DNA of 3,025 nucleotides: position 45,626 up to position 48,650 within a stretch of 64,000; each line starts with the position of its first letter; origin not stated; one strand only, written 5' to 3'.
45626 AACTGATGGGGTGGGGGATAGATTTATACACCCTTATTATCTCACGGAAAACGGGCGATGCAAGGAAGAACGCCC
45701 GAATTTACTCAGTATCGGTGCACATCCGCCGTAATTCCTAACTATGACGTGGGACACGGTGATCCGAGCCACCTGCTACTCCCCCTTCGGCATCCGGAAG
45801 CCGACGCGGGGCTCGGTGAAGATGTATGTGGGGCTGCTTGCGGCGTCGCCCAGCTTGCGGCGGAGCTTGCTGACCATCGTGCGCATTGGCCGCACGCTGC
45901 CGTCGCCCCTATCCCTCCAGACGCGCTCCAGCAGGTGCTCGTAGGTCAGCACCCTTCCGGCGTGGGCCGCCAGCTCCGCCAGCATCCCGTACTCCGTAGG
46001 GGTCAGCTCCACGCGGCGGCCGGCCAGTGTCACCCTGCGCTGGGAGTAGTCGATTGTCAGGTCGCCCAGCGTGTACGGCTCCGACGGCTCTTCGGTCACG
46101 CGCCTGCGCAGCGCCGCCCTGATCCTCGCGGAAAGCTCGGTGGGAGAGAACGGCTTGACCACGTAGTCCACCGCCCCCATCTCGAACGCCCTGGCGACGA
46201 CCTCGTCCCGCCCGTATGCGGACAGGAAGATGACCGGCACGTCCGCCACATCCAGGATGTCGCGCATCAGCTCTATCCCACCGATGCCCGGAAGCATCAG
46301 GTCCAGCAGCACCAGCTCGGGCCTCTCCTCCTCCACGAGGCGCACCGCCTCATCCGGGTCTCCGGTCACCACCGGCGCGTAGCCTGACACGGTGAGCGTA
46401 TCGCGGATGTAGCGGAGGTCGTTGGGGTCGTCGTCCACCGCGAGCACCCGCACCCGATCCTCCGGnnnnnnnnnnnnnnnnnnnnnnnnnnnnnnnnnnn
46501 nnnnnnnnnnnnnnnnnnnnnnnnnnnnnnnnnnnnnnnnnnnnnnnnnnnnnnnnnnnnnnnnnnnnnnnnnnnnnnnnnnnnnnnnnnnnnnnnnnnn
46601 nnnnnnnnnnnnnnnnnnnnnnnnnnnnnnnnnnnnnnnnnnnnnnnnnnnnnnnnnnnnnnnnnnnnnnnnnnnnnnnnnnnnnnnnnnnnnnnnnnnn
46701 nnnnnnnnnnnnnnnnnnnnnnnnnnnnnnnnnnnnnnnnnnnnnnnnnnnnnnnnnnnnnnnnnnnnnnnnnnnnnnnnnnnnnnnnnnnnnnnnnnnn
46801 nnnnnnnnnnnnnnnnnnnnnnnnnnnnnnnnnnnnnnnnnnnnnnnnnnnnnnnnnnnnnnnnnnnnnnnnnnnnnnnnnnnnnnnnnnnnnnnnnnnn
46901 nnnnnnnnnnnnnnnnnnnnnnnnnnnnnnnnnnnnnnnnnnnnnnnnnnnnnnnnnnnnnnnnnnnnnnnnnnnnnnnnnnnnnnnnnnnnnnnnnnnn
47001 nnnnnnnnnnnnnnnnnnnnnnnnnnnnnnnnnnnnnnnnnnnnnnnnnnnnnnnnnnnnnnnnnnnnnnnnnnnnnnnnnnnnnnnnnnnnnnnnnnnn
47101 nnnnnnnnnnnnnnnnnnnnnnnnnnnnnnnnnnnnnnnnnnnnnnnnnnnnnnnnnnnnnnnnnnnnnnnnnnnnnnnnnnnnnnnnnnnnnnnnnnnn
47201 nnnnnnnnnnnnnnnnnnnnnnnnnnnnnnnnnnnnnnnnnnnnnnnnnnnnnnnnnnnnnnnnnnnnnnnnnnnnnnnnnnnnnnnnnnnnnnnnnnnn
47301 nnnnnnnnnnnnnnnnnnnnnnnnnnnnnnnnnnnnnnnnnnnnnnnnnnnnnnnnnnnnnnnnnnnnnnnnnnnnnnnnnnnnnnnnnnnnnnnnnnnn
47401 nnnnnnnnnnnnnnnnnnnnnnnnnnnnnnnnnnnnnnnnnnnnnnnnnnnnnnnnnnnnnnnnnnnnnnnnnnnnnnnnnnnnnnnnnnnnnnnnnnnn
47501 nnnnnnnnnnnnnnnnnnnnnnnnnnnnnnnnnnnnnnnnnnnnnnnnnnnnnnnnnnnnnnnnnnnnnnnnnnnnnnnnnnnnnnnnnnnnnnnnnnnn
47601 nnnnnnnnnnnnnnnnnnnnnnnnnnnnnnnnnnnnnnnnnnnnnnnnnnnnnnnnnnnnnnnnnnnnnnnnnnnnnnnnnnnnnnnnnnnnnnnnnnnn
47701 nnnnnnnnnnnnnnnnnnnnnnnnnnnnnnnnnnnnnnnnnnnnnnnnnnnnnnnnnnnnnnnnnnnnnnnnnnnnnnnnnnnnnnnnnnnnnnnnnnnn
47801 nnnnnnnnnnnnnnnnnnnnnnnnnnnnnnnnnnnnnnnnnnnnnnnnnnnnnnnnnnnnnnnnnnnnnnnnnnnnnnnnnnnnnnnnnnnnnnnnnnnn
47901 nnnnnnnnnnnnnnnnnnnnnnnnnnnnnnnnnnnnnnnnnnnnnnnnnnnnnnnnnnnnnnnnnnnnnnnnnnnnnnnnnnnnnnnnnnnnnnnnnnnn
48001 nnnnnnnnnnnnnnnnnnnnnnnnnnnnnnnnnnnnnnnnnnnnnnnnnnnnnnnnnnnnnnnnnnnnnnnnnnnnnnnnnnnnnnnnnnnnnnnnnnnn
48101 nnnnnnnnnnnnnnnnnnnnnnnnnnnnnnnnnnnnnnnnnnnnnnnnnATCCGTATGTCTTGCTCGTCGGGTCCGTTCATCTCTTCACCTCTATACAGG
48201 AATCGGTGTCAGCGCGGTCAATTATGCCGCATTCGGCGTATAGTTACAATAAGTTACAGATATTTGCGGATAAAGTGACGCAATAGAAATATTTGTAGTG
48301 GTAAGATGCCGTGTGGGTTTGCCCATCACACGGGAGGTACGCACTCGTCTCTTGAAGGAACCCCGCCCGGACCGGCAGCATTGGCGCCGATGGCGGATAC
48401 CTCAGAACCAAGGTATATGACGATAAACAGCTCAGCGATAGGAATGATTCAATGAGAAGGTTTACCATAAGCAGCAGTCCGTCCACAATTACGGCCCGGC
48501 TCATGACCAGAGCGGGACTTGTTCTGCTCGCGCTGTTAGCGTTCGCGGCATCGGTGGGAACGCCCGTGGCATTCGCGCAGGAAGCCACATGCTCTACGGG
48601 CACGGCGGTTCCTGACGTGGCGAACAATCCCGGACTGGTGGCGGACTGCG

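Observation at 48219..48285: Duplicated 5' regulatory region with in-phase AGTTACA direct repeats in front of both giant genes, next to an OmpR-type fused regulator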

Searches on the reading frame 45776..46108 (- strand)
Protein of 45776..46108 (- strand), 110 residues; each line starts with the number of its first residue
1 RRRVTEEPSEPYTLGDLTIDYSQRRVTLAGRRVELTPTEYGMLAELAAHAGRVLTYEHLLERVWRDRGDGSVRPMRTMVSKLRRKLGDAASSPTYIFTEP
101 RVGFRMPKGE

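Call 49: search_solved_structures(query=window:45776-46108:-, max_evalue=0.00001, show_alignments=3)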
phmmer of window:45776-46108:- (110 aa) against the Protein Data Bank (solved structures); distinct sequences matched with E-value up to 0.00001: 47.
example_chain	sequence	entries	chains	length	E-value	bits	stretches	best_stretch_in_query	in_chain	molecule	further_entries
2hwv_A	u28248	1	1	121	9.6e-18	67.8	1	12-106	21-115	DNA-binding response regulator VicR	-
5za3_A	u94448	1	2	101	2.9e-15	59.8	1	14-107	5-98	DNA-binding response regulator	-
6cqg_A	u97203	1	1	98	6.4e-15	58.7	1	11-106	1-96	DNA-binding response regulator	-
2gwr_A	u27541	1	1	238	2.4e-13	53.6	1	2-105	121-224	DNA-binding response regulator mtrA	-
2naz_A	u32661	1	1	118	5.4e-13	52.5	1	7-104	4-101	Transcriptional regulatory protein RstA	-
2d1v_A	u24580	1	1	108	6.6e-13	52.2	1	7-106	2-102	Transcriptional regulatory protein yycF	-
4nhj_A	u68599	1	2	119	6.7e-13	52.2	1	7-104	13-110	DNA-binding transcriptional regulator RstA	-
2zxj_A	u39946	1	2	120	1.6e-12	50.9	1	11-107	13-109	Transcriptional regulatory protein walR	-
2mlk_A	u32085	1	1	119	1.8e-12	50.8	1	7-104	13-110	RstA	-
1p2f_A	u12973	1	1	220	3e-12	50.1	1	6-110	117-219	Response Regulator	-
8hml_A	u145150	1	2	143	5e-12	49.4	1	12-105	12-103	DNA-binding response OmpR family regulator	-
3zq7_A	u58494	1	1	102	1.1e-11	48.2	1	13-106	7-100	KDP OPERON TRANSCRIPTIONAL REGULATORY PROTEIN KDPE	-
8hig_A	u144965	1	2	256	1.2e-11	48.2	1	11-105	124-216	DNA-binding response OmpR family regulator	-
4kny_A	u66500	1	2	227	2.2e-11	47.3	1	4-106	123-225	KDP operon transcriptional regulatory protein KdpE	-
6lgq_D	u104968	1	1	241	2.4e-11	47.2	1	4-106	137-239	DNA-binding response regulator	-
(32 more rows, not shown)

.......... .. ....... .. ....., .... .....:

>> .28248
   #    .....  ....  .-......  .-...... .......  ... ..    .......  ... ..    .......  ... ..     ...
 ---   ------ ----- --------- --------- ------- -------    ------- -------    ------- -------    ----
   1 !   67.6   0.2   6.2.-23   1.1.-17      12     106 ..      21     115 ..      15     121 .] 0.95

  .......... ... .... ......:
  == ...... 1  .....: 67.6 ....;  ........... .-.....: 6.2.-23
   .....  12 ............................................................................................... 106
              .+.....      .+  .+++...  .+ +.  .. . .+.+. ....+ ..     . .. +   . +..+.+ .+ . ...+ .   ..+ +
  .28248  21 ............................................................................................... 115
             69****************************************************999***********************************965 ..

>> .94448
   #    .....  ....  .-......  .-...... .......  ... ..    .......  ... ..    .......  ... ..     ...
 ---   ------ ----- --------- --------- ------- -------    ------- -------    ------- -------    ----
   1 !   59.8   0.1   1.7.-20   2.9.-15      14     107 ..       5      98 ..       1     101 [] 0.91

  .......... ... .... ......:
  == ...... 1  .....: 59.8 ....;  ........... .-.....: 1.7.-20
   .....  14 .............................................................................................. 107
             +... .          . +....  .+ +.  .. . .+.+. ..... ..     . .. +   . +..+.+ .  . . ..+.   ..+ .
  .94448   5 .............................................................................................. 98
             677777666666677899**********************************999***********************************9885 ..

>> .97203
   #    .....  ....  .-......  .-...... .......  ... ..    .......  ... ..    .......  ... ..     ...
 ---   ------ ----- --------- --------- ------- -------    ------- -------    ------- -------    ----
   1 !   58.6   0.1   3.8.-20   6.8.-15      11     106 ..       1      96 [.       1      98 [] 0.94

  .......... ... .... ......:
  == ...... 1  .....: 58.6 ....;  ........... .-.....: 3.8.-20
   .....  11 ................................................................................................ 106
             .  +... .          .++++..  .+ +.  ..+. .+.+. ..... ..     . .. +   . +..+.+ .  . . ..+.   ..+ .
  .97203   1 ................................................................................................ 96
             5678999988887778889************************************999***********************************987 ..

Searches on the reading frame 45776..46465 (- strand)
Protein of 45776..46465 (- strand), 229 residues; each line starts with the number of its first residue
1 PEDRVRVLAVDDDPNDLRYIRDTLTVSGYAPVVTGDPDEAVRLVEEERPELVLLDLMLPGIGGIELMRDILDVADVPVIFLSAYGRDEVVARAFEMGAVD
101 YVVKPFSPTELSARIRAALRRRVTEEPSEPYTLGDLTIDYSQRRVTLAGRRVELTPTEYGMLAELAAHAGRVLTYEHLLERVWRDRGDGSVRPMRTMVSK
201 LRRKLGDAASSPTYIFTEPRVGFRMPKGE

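Call 43: search_solved_structures(query=window:45776-46465:-, max_evalue=1e-10)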
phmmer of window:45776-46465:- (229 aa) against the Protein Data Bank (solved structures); distinct sequences matched with E-value up to 1e-10: 108 (the best 60 are shown).
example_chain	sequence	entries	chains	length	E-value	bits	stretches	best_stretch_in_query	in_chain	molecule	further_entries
2gwr_A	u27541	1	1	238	3e-41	144.9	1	4-224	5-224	DNA-binding response regulator mtrA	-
4b09_A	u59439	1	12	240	2.1e-32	116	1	2-225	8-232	TRANSCRIPTIONAL REGULATORY PROTEIN BAER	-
4kny_A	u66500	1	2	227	2.2e-32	115.9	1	6-225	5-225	KDP operon transcriptional regulatory protein KdpE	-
6lgq_D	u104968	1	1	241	2.2e-32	115.9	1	6-225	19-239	DNA-binding response regulator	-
4kfc_A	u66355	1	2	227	1.4e-31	113.2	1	6-225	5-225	KDP operon transcriptional regulatory protein KdpE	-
1ys6_A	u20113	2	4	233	1.6e-31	113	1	6-224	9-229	Transcriptional regulatory protein prrA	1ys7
1p2f_A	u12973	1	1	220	1.4e-30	110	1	6-229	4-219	Response Regulator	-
9ji3_J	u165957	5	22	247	2.2e-30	109.4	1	5-207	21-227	DNA-binding response regulator | Possible two component system response transcriptional positive regulator PhoP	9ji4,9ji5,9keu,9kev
7lz9_A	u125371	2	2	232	2.2e-30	109.4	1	5-225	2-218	Putative two-component system response regulator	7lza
3r0j_A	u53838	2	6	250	2.3e-30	109.3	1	5-207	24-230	POSSIBLE TWO COMPONENT SYSTEM RESPONSE TRANSCRIPTIONAL POSITIVE REGULATOR PHOP | Response regulator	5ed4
3q9s_A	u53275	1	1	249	1.8e-28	103.1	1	5-207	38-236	DNA-binding response regulator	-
9ket_J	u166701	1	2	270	1.8e-26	96.5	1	45-207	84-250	Possible two component system response transcriptional positive regulator PhoP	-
2oqr_A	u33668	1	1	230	4.2e-26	95.3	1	7-225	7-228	Sensory transduction protein regX3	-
1kgs_A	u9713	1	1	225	3.1e-25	92.5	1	5-209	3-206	DNA BINDING RESPONSE REGULATOR D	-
9dvt_R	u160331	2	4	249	3.6e-24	89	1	5-223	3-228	DNA-binding dual master transcriptional regulator RpaA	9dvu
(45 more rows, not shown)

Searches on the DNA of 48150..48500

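Call 39: search_rna_families(source=window, start=48150, end=48500, threshold=evalue, max_evalue=10)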
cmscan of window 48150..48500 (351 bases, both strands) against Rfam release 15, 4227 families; matches with E-value up to 10: 1.
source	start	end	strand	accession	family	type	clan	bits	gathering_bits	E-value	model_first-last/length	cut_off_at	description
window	48413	48467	+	RF01626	ceN30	Gene; snRNA; snoRNA; CD-box;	-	13.4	65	6.5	1-73/73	no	Caenorhabditis snoRNA ceN30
